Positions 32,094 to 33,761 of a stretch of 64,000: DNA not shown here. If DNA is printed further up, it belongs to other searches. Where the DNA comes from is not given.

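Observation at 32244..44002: Tightly coupled 12-gene operon with an enzyme combination that matches no pathway I can name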

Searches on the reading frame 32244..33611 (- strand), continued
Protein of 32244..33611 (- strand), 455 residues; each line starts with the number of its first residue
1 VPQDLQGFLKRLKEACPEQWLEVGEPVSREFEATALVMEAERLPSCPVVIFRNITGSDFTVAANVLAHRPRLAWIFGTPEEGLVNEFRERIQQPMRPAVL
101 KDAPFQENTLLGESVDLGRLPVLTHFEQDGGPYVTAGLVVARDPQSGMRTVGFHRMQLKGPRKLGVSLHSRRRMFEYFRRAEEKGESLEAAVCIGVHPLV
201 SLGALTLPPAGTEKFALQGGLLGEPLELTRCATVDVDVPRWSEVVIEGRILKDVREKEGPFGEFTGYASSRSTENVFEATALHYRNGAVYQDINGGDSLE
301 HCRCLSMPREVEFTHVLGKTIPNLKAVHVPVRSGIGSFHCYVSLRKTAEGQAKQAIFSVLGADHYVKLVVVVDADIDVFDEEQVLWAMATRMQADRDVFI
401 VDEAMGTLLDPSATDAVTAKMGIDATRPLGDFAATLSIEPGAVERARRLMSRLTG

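Call 74: find_encoding_contigs(protein=P0352, flank=10000, max_places=1)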
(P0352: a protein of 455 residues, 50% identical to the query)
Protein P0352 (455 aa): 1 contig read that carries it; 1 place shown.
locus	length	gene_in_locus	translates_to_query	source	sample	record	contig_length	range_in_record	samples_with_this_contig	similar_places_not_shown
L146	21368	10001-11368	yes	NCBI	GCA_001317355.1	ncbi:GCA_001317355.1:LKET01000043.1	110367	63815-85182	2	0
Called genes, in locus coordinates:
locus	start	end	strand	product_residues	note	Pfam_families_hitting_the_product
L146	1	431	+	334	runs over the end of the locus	PF19300:BPD_transp_1_N, PF00528:BPD_transp_1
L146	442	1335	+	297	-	PF12911:OppC_N, PF00528:BPD_transp_1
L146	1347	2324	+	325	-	PF02463:SMC_N (weak), PF00005:ABC_tran, PF13304:AAA_21 (weak), PF08352:oligo_HPY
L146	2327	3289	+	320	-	PF00005:ABC_tran, PF08352:oligo_HPY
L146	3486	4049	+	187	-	PF12844:HTH_19 (weak), PF13560:HTH_31 (weak), PF01381:HTH_3, PF13443:HTH_26 (weak), PF07883:Cupin_2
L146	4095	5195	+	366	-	PF01321:Creatinase_N, PF00557:Peptidase_M24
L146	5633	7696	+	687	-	PF05378:Hydant_A_N, PF01968:Hydantoinase_A, PF19278:Hydant_A_C (weak)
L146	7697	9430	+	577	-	PF02538:Hydantoinase_B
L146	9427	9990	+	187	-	-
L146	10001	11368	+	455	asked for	PF20695:UbiD_N, PF01977:UbiD, PF20696:UbiD_C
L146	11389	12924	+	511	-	PF00005:ABC_tran, PF02463:SMC_N (faint), PF13304:AAA_21 (faint), PF00005:ABC_tran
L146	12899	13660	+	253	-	PF02361:CbiQ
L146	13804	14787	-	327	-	PF00165:HTH_AraC (faint), PF12833:HTH_18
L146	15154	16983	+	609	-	PF00664:ABC_membrane, PF00005:ABC_tran, PF02463:SMC_N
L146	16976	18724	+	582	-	PF00664:ABC_membrane, PF00005:ABC_tran, PF02463:SMC_N (weak)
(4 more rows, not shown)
